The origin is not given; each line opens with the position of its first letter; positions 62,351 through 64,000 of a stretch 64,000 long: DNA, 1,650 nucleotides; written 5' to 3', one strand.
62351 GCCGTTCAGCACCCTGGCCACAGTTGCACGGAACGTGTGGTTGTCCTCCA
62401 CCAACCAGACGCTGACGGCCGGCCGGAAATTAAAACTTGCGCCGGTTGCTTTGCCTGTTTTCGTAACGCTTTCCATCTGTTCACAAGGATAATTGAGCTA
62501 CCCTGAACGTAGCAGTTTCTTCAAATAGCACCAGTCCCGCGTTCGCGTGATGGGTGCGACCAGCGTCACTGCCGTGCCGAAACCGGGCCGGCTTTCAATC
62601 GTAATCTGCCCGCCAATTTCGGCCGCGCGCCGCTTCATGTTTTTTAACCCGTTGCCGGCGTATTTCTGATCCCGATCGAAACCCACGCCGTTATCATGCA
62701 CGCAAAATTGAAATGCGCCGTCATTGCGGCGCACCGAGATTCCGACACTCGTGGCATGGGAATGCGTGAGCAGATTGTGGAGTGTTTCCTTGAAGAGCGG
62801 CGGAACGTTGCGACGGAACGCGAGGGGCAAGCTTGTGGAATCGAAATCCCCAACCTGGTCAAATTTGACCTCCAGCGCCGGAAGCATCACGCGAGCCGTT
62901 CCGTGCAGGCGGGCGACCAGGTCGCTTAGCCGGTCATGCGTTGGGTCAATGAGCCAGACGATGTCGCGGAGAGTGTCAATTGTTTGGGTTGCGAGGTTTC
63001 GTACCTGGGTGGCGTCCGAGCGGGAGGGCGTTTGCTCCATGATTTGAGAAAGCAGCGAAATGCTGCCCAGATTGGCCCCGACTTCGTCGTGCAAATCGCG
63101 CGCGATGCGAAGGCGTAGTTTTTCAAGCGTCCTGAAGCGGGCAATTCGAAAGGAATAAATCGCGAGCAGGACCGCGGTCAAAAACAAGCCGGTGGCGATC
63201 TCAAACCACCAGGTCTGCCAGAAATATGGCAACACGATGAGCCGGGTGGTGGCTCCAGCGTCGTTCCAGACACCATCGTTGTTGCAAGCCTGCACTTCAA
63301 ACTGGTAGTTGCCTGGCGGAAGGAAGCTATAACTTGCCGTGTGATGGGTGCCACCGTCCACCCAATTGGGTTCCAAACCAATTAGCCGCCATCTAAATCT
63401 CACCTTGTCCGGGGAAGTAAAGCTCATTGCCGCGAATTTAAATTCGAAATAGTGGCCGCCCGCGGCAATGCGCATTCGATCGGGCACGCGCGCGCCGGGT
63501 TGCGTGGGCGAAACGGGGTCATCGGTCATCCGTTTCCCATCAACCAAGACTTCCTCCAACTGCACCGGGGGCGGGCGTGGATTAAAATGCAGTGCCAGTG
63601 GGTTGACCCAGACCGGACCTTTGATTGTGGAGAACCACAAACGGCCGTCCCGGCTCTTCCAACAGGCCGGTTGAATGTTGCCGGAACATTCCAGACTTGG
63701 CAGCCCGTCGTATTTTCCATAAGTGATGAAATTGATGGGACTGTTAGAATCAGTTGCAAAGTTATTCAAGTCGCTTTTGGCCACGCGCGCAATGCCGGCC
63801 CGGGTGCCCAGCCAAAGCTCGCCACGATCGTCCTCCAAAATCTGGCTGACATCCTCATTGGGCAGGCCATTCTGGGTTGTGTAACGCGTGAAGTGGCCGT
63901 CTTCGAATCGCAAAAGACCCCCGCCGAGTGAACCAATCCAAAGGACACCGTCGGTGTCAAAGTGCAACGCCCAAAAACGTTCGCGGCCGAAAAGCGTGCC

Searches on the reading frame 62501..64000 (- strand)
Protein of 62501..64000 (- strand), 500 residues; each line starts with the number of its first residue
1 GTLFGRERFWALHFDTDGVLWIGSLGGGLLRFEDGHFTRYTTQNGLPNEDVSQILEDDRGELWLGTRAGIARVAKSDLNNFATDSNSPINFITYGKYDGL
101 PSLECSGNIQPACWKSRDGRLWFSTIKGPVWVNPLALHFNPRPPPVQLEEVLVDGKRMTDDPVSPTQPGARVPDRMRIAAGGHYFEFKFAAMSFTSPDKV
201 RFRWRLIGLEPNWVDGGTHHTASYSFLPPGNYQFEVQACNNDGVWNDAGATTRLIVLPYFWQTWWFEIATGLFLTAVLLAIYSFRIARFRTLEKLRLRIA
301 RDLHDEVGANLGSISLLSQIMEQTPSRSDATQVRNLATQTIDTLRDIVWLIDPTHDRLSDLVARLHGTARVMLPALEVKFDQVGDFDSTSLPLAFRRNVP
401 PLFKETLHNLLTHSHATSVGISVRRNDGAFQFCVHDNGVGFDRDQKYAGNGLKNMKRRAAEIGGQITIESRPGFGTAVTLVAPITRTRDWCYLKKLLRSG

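Call 27: search_protein_families(library=pfam, proteins=[window:62501-64000:-], max_evalue=0.001)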
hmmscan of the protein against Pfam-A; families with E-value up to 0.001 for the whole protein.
window:62501-64000:- (500 aa): 4 families
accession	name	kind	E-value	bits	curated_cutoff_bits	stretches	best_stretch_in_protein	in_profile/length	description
PF07495.19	Y_Y_Y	-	4e-17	62.3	26.6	1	194-256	2-64/65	Y_Y_Y domain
PF07494.17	Reg_prop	-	2.7e-11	42.7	20.4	1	45-67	1-23/24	Two component regulator propeller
PF02518.31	HATPase_c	-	8.7e-10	39.5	26.4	1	403-484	10-109/111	Histidine kinase-, DNA gyrase B-, and HSP90-like ATPase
PF07730.19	HisKA_3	-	2.2e-09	38.2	24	1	296-354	2-66/68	Histidine kinase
